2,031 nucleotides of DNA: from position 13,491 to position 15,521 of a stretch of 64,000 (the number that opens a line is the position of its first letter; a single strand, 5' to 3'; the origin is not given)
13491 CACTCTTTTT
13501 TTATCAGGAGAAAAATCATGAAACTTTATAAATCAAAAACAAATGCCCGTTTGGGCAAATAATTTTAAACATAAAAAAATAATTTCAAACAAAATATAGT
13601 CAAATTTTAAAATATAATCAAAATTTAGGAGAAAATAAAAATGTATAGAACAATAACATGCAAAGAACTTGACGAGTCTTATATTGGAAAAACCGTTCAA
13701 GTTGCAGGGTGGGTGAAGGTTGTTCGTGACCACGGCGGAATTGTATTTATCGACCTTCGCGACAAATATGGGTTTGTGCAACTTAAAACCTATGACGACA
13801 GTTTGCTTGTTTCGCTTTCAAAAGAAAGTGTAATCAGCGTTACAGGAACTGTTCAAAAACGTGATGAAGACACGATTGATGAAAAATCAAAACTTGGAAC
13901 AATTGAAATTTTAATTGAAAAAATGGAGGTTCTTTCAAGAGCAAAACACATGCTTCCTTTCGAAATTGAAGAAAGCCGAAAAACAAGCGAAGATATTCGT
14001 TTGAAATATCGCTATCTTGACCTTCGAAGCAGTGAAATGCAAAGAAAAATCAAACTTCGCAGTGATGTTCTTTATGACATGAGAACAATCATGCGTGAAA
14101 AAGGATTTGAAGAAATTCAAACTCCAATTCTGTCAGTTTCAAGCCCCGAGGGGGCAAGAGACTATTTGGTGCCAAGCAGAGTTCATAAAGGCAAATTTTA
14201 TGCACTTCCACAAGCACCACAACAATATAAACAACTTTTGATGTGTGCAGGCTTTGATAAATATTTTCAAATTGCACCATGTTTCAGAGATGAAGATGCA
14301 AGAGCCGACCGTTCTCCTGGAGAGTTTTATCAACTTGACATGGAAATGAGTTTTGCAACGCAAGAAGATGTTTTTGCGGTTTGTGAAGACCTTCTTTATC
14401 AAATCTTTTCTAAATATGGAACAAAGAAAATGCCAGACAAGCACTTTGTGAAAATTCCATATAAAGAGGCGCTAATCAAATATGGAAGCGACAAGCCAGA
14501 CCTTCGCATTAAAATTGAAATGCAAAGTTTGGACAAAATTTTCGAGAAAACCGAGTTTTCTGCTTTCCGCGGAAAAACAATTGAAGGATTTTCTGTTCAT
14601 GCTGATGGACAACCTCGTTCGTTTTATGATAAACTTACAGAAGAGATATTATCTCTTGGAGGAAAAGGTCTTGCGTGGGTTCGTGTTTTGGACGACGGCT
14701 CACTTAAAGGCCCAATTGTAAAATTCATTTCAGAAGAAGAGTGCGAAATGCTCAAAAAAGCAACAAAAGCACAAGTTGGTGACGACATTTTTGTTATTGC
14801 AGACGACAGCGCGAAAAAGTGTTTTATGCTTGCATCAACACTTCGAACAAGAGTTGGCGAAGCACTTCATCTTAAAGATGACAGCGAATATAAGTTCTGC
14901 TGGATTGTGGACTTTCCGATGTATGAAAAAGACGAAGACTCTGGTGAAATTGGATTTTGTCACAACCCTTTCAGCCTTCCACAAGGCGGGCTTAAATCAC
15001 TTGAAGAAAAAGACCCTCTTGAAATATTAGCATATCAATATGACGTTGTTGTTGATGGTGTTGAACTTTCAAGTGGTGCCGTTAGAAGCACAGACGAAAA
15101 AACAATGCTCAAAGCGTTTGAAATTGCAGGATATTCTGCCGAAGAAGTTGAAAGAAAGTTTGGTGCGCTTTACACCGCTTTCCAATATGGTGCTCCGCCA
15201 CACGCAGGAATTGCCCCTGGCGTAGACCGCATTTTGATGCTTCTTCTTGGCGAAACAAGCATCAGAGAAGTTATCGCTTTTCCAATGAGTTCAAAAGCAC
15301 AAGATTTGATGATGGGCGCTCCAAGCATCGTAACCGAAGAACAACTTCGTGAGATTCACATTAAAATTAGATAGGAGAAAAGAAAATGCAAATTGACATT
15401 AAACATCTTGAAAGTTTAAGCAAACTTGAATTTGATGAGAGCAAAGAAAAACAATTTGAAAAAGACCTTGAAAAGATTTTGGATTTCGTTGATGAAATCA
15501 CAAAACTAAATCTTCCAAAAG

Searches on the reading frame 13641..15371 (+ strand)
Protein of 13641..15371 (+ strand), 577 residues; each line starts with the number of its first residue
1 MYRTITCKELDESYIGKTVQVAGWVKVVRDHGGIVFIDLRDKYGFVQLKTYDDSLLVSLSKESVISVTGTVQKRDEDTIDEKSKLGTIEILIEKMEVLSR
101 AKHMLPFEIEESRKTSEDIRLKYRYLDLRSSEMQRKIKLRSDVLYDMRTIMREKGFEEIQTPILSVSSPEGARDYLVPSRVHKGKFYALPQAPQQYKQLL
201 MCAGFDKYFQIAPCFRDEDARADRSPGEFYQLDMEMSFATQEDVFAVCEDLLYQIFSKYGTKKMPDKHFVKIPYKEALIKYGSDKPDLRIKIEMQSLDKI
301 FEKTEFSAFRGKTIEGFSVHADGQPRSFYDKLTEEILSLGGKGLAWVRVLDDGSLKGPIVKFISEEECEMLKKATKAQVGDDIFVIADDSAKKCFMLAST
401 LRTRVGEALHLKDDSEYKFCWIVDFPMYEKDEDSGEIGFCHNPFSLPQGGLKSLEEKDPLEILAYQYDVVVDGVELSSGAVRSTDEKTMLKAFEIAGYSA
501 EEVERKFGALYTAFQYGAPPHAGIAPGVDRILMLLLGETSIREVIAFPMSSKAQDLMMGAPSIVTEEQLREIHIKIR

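Call 6: find_related_loci(query=window:13641-15371:+, collection=genome_contigs, flank=3000)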
Query window:13641-15371:+ (577 aa) in genome_contigs; peptide patterns used: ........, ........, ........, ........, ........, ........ (x = any residue, [..] = any of these).
600 stretches matched a pattern (row limit reached: there are more); 596 encode a relative of the query (tblastn E <= 1e-3); the best 80 are kept; 80 distinct loci.
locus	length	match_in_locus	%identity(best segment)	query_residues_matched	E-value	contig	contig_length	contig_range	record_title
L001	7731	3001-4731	78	1-577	0e+0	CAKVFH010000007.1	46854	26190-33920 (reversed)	MAG: uncultured Clostridia bacterium isolate REFINED_METABAT215_TOP10_CONTIGS_1500_ASSEMBLY_K77_MERGED__Hadza_MoBio_hadz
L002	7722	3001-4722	58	2-577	0e+0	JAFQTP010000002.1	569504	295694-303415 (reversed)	MAG: Clostridia bacterium isolate RGIG2139 Goat_Colon-6__c478389, whole genome shotgun sequence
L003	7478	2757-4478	59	1-577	0e+0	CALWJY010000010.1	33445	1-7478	MAG: uncultured Clostridia bacterium isolate E14__bin180 genome assembly, contig: E14__k127_4136026, whole genome shotgu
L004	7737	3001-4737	57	2-576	0e+0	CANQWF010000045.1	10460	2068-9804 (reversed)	MAG: uncultured Clostridia bacterium isolate Lapin-013__bin23 genome assembly, contig: Lapin-013__NODE_3856_length_10460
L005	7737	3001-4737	57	2-576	0e+0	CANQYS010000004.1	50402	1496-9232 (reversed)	MAG: uncultured Clostridia bacterium isolate Lapin-015__bin45 genome assembly, contig: Lapin-015__NODE_511_length_50402_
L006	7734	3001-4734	58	2-576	0e+0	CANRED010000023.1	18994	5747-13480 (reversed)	MAG: uncultured Clostridia bacterium isolate Lapin-025__bin25 genome assembly, contig: Lapin-025__NODE_2231_length_18994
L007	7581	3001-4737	57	2-576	0e+0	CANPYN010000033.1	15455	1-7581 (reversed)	MAG: uncultured Clostridia bacterium isolate Lapin-002__bin17 genome assembly, contig: Lapin-002__NODE_4945_length_15455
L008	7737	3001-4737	56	2-576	0e+0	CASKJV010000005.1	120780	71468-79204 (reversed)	MAG: uncultured Clostridia bacterium isolate 2B-dyr24-06_101207.3_1677751166 genome assembly, contig: NODE_22_length_120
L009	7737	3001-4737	56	2-576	0e+0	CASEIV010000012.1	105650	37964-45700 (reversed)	uncultured Eubacteriales bacterium isolate O76_L3_328328_idba_bin.45 genome assembly, contig: O76_L3_328328_idba_bin.45.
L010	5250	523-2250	57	2-576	0e+0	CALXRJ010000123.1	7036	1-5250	MAG: uncultured Clostridia bacterium isolate E0_DP__bin18 genome assembly, contig: E0_DP__k127_2345490, whole genome sho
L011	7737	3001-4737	57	2-576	0e+0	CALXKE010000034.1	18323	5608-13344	MAG: uncultured Clostridia bacterium isolate BRZ_GP__bin29 genome assembly, contig: BRZ_GP__NODE_3068_length_18323_cov_1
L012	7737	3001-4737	56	2-576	0e+0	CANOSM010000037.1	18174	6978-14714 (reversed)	MAG TPA_asm: uncultured Clostridium sp. isolate SRR15604499_bin.60_metawrap_v1.3_MAG genome assembly, contig: NODE.3456_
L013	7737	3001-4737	54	2-576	0e+0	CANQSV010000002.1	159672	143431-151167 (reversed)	MAG: uncultured Clostridia bacterium isolate Lapin-032__bin6 genome assembly, contig: Lapin-032__NODE_121_length_159672_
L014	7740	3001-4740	56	2-577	0e+0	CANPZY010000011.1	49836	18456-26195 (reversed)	MAG: uncultured Clostridia bacterium isolate Lapin-005__bin108 genome assembly, contig: Lapin-005__NODE_846_length_49836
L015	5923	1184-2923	56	1-576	0e+0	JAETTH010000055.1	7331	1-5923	MAG: Erysipelotrichaceae bacterium isolate S36_Bin3 scaffold_3822, whole genome shotgun sequence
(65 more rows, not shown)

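Call 12: find_homologous_proteins(query=window:13641-15371:+, max_evalue=1e-100)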
Query window:13641-15371:+ (577 aa): 8000 proteins with E <= 1e-100 among 8000 candidates; the best 120 are listed.
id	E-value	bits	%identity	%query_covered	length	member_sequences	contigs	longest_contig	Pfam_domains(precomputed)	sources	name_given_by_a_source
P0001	0.0e+0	1282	99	100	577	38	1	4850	PF01336.32,PF02938.20,PF00152.26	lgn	-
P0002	0.0e+0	1171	90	100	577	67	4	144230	PF01336.32,PF02938.20,PF00152.26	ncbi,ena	-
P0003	0.0e+0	1043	79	100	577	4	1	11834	PF01336.32,PF02938.20,PF00152.26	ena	-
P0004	0.0e+0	1037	78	100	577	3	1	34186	PF01336.32,PF02938.20,PF00152.26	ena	-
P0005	0.0e+0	1032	78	100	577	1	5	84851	PF01336.32,PF02938.20,PF00152.26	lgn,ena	-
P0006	0.0e+0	1025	78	100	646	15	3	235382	PF01336.32,PF02938.20,PF00152.26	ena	-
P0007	0.0e+0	1021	77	100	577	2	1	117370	PF01336.32,PF02938.20,PF00152.26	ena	-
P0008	2.6e-296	1001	78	100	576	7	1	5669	PF01336.32,PF02938.20,PF00152.26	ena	-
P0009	1.4e-295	999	76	100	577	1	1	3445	PF01336.32,PF02938.20,PF00152.26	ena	-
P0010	2.8e-295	998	76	100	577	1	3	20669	PF01336.32,PF02938.20,PF00152.26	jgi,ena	-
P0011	3.8e-295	998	76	100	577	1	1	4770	PF01336.32,PF02938.20,PF00152.26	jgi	-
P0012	4.2e-295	997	76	100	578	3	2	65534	PF01336.32,PF02938.20,PF00152.26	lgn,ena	-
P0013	6.8e-295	997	75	100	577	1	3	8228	PF01336.32,PF02938.20,PF00152.26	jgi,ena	-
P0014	1.3e-294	996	75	100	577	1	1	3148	PF01336.32,PF02938.20,PF00152.26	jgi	-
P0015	3.1e-294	995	75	100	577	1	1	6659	PF01336.32,PF02938.20,PF00152.26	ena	-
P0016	2.2e-293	992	75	100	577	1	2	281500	PF01336.32,PF02938.20,PF00152.26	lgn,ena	-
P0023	1.3e-279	946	72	100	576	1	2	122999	PF01336.32,PF02938.20,PF00152.26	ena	-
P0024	3.9e-278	941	71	100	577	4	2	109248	PF01336.32,PF02938.20,PF00152.26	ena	-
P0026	2.5e-272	922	69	100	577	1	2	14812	PF01336.32,PF02938.20,PF00152.26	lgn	-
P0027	3.1e-264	895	67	100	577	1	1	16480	PF01336.32,PF02938.20,PF00152.26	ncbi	-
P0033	3.8e-250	849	65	100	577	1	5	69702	PF01336.32,PF02938.20,PF00152.26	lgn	-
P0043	3.0e-247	839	63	100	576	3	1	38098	PF01336.32,PF02938.20,PF00152.26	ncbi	-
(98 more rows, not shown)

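Call 14: find_encoding_contigs(protein=P0002, flank=2500, max_places=3)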
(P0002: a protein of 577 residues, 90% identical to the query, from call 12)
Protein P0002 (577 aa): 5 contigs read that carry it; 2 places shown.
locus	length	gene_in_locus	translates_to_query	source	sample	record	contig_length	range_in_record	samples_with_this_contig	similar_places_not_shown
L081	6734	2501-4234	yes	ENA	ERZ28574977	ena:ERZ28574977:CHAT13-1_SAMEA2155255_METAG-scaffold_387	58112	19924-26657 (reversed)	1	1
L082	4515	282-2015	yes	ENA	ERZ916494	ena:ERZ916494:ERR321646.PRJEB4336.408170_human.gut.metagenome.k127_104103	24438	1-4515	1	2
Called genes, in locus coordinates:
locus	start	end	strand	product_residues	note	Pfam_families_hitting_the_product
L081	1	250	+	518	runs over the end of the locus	PF05496:RuvB_N (faint), PF13177:DNA_pol3_delta2, PF00004:AAA, PF22608:DNAX_ATPase_lid, PF12169:DNA_pol3_gamma3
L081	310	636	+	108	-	PF02575:YbaB_DNA_bd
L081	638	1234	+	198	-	PF21176:RecR_HhH, PF02132:RecR_ZnF, PF01751:Toprim, PF13662:Toprim_4, PF21175:RecR_C (weak)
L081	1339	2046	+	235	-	PF03575:Peptidase_S51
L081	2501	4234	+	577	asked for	PF01336:tRNA_anti-codon, PF00152:tRNA-synt_2, PF02938:GAD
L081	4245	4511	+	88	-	PF02686:GatC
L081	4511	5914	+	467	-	PF01425:Amidase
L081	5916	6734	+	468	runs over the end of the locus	PF02934:GatB_N, PF02637:GatB_Yqey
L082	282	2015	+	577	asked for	PF01336:tRNA_anti-codon, PF00152:tRNA-synt_2, PF02938:GAD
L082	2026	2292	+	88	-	PF02686:GatC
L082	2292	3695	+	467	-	PF01425:Amidase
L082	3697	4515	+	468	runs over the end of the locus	PF02934:GatB_N, PF02637:GatB_Yqey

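Call 15: find_encoding_contigs(protein=P0003, flank=2500, max_places=2)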
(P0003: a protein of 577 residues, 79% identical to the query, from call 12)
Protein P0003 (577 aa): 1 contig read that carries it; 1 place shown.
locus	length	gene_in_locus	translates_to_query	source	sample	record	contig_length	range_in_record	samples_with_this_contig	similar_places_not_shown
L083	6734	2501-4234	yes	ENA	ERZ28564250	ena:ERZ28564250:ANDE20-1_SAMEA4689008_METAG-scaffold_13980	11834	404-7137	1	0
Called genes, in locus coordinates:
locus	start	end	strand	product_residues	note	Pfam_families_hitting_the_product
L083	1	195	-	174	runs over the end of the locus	PF00293:NUDIX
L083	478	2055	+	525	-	-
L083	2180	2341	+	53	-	-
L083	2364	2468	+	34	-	-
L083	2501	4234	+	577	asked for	PF01336:tRNA_anti-codon, PF00152:tRNA-synt_2, PF02938:GAD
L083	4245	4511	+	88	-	PF02686:GatC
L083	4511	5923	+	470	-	PF01425:Amidase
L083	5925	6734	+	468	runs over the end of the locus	PF02934:GatB_N, PF02637:GatB_Yqey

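Call 16: find_encoding_contigs(protein=P0007, flank=2500, max_places=2)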
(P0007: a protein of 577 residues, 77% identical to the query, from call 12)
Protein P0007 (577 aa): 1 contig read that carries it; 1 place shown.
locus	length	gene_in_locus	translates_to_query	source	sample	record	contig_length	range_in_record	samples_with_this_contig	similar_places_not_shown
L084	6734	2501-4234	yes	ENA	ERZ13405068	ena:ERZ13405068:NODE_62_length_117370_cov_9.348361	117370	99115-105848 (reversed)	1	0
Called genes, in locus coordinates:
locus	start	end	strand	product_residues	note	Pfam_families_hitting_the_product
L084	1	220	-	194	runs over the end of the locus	PF01205:Impact_N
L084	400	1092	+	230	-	-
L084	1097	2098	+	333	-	PF14057:GGGtGRT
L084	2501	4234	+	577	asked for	PF01336:tRNA_anti-codon, PF00152:tRNA-synt_2, PF02938:GAD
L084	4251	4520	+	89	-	PF02686:GatC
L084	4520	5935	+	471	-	PF01425:Amidase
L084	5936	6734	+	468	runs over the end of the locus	PF02934:GatB_N, PF02637:GatB_Yqey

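Call 17: find_encoding_contigs(protein=P0012, flank=2500, max_places=2)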
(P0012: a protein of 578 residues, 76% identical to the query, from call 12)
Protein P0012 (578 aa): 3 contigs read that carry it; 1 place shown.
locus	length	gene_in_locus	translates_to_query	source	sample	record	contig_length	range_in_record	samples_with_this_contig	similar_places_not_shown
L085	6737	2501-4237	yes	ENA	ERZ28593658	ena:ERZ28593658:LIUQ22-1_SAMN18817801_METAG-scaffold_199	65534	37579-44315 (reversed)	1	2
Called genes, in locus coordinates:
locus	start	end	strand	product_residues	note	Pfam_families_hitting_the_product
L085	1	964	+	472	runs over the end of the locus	PF01425:Amidase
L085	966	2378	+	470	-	PF02934:GatB_N, PF02637:GatB_Yqey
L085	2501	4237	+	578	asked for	PF01336:tRNA_anti-codon, PF00152:tRNA-synt_2, PF02938:GAD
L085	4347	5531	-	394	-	PF23750:RsgI_M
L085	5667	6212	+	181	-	-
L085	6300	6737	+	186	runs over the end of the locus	PF00583:Acetyltransf_1 (weak)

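Call 18: find_encoding_contigs(protein=P0016, flank=2500, max_places=2)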
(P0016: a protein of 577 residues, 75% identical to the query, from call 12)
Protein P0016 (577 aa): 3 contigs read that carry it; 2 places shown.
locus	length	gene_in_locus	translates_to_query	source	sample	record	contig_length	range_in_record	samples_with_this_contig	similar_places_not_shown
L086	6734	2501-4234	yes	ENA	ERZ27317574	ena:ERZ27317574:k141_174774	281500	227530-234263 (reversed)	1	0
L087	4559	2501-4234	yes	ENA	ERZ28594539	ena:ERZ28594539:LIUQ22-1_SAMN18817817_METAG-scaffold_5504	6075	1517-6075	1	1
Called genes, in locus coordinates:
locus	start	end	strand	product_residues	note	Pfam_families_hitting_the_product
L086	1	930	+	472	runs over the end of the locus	PF01425:Amidase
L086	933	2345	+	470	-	PF02934:GatB_N, PF02637:GatB_Yqey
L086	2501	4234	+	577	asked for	PF01336:tRNA_anti-codon, PF00152:tRNA-synt_2, PF02938:GAD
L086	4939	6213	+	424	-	PF00278:Orn_DAP_Arg_deC, PF02784:Orn_Arg_deC_N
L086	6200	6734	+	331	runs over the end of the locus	PF00291:PALP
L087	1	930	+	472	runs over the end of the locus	PF01425:Amidase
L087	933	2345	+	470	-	PF02934:GatB_N, PF02637:GatB_Yqey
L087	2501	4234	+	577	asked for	PF01336:tRNA_anti-codon, PF00152:tRNA-synt_2, PF02938:GAD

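Call 19: find_encoding_contigs(protein=P0023, flank=2500, max_places=2)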
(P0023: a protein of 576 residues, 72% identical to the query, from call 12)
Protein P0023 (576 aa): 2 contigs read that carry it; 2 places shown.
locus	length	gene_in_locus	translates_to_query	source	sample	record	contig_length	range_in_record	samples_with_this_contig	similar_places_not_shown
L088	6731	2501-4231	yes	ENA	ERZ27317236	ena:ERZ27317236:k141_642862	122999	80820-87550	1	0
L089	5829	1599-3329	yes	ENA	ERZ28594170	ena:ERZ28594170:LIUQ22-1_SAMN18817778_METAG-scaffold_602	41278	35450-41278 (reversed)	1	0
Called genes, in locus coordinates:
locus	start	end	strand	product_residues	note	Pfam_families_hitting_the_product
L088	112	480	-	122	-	-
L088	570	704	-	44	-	-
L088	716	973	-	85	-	-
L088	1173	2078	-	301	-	PF10340:Say1_Mug180, PF00135:COesterase (weak), PF20434:BD-FAE, PF07859:Abhydrolase_3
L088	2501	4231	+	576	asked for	PF01336:tRNA_anti-codon, PF00152:tRNA-synt_2, PF02938:GAD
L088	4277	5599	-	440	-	PF13518:HTH_28 (faint), PF04297:UPF0122 (faint), PF04218:CENP-B_N (faint)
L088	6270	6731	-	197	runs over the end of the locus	PF21176:RecR_HhH, PF01751:Toprim, PF13662:Toprim_4, PF21175:RecR_C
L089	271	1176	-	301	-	PF10340:Say1_Mug180, PF00135:COesterase (weak), PF20434:BD-FAE, PF07859:Abhydrolase_3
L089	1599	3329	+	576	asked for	PF01336:tRNA_anti-codon, PF00152:tRNA-synt_2, PF02938:GAD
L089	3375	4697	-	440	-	PF13518:HTH_28 (faint), PF04297:UPF0122 (faint), PF04218:CENP-B_N (faint)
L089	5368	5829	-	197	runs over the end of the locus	PF21176:RecR_HhH, PF01751:Toprim, PF13662:Toprim_4, PF21175:RecR_C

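Call 20: find_encoding_contigs(protein=P0024, flank=2500, max_places=2)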
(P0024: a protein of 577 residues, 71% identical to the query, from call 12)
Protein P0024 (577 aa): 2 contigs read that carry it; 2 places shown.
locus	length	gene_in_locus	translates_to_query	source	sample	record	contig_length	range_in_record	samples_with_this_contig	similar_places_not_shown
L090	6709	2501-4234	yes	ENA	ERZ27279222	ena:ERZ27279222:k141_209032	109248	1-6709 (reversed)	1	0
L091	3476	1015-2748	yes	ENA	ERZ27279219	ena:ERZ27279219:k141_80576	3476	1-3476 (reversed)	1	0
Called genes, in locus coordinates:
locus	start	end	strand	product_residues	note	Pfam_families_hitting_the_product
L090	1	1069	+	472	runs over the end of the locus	PF01425:Amidase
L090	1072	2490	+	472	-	PF02934:GatB_N, PF02637:GatB_Yqey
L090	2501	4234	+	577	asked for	PF01336:tRNA_anti-codon, PF00152:tRNA-synt_2, PF02938:GAD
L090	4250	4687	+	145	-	-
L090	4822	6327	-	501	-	PF00239:Resolvase, PF07508:Recombinase, PF13408:Zn_ribbon_recom (weak)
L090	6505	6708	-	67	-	?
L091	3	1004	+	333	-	?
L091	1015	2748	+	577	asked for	PF01336:tRNA_anti-codon, PF00152:tRNA-synt_2, PF02938:GAD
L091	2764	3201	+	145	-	-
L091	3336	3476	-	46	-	?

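Call 23: find_related_loci(query=window:13641-15371:+, collection=metagenome_contigs, flank=5000)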
Query window:13641-15371:+ (577 aa) in metagenome_contigs; peptide patterns used: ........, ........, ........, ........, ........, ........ (x = any residue, [..] = any of these).
600 stretches matched a pattern (row limit reached: there are more); 591 encode a relative of the query (tblastn E <= 1e-3); the best 80 are kept; 80 distinct loci.
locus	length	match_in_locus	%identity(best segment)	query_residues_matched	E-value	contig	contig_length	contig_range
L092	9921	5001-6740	57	2-577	0e+0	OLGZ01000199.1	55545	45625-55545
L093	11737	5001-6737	56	2-576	0e+0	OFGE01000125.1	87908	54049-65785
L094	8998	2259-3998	57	2-577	0e+0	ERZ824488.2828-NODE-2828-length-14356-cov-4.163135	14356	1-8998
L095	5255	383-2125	56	2-576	0e+0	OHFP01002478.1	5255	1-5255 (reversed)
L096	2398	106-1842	56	2-576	0e+0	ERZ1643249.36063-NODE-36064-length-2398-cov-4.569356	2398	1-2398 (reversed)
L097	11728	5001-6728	56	2-576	0e+0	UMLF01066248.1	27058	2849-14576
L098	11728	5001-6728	56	2-576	0e+0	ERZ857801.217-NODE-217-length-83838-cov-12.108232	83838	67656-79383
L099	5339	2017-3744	55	2-576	0e+0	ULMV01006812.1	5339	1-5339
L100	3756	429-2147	56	1-576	0e+0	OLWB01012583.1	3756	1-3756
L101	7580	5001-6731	55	1-576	0e+0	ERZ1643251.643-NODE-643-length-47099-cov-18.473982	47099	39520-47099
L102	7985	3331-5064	54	1-577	0e+0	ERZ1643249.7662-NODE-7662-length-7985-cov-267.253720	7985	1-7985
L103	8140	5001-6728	55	2-576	0e+0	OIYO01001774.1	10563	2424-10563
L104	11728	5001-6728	55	2-576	0e+0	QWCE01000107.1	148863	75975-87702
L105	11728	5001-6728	56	2-576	0e+0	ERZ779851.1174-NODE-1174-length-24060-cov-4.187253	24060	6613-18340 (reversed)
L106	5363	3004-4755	56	1-577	0e+0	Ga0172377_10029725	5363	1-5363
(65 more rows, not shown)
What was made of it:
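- Tried and rejected: Metagenome scan with AspS (call 23).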

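Call 26: find_encoding_contigs(protein=P0026, flank=5000, max_places=2)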
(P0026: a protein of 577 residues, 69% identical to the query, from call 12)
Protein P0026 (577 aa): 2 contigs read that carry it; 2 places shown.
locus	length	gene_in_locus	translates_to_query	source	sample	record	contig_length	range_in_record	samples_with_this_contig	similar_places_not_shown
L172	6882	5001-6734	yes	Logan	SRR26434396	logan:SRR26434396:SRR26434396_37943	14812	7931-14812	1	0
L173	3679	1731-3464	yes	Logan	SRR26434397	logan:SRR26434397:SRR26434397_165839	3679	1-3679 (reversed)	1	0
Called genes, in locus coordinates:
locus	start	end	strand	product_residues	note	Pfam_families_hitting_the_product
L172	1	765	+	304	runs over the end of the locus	PF01458:SUFBD_core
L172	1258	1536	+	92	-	PF02686:GatC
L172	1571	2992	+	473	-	PF01425:Amidase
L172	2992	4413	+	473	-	PF02934:GatB_N, PF02637:GatB_Yqey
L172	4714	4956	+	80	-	-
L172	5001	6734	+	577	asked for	PF01336:tRNA_anti-codon, PF00152:tRNA-synt_2, PF02938:GAD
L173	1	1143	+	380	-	?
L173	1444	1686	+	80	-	-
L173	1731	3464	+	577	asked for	PF01336:tRNA_anti-codon, PF00152:tRNA-synt_2, PF02938:GAD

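Call 27: find_encoding_contigs(protein=P0033, flank=5000, max_places=2)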
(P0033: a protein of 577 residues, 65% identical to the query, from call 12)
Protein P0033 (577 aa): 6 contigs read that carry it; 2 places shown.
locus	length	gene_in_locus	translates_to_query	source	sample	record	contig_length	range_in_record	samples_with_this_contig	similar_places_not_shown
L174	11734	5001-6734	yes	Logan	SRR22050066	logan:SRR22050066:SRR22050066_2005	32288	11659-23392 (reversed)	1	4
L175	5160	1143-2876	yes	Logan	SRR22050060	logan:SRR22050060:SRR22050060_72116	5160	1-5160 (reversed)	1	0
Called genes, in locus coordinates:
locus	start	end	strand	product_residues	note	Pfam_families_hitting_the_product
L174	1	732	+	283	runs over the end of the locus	PF02645:DegV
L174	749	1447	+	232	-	-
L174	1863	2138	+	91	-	PF02686:GatC (weak)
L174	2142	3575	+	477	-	PF01425:Amidase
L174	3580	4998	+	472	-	PF02934:GatB_N, PF02637:GatB_Yqey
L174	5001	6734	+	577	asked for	PF01336:tRNA_anti-codon, PF00152:tRNA-synt_2, PF02938:GAD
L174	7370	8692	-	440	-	-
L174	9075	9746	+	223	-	PF02661:Fic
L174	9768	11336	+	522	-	PF00078:RVT_1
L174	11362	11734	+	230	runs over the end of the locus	-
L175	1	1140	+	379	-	?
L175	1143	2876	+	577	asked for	PF01336:tRNA_anti-codon, PF00152:tRNA-synt_2, PF02938:GAD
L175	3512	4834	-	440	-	-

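Call 42: find_encoding_contigs(protein=P0016, flank=6500, max_places=1)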
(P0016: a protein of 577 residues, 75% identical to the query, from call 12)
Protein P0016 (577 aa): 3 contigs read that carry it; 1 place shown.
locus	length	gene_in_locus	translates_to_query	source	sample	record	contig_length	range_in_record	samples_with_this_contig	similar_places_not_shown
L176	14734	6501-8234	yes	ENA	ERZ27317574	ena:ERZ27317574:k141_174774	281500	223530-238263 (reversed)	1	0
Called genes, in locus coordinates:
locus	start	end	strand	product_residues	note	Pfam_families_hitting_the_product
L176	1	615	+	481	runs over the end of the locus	PF01433:Peptidase_M1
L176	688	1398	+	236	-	-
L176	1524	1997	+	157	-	-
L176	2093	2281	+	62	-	-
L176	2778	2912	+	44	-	-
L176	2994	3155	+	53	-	PF02580:Tyr_Deacylase (faint)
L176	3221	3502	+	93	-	PF02686:GatC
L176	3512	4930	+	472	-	PF01425:Amidase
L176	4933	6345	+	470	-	PF02934:GatB_N, PF02637:GatB_Yqey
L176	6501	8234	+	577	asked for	PF01336:tRNA_anti-codon, PF00152:tRNA-synt_2, PF02938:GAD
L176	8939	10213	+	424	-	PF00278:Orn_DAP_Arg_deC, PF02784:Orn_Arg_deC_N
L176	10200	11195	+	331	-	PF00291:PALP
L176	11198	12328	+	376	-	PF14397:ATPgrasp_ST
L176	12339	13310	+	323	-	PF00491:Arginase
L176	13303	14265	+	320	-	PF02655:ATP-grasp_3 (weak), PF07478:Dala_Dala_lig_C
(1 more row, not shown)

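Call 43: find_encoding_contigs(protein=P0006, flank=3000, max_places=3)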
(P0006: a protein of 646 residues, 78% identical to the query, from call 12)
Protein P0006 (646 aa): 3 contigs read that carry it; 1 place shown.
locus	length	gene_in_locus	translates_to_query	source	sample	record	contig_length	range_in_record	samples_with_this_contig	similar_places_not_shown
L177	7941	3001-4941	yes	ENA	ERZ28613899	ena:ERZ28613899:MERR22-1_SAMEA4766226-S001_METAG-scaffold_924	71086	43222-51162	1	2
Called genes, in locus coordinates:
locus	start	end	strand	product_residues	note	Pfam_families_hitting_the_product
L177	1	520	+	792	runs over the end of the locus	PF01588:tRNA_bind, PF03483:B3_4, PF03484:B5, PF17759:tRNA_synthFbeta, PF03147:FDX-ACB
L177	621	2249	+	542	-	PF00128:Alpha-amylase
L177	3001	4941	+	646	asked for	PF01336:tRNA_anti-codon, PF00152:tRNA-synt_2, PF02938:GAD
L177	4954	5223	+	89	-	PF02686:GatC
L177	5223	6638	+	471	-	PF01425:Amidase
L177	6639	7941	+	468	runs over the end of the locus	PF02934:GatB_N, PF02637:GatB_Yqey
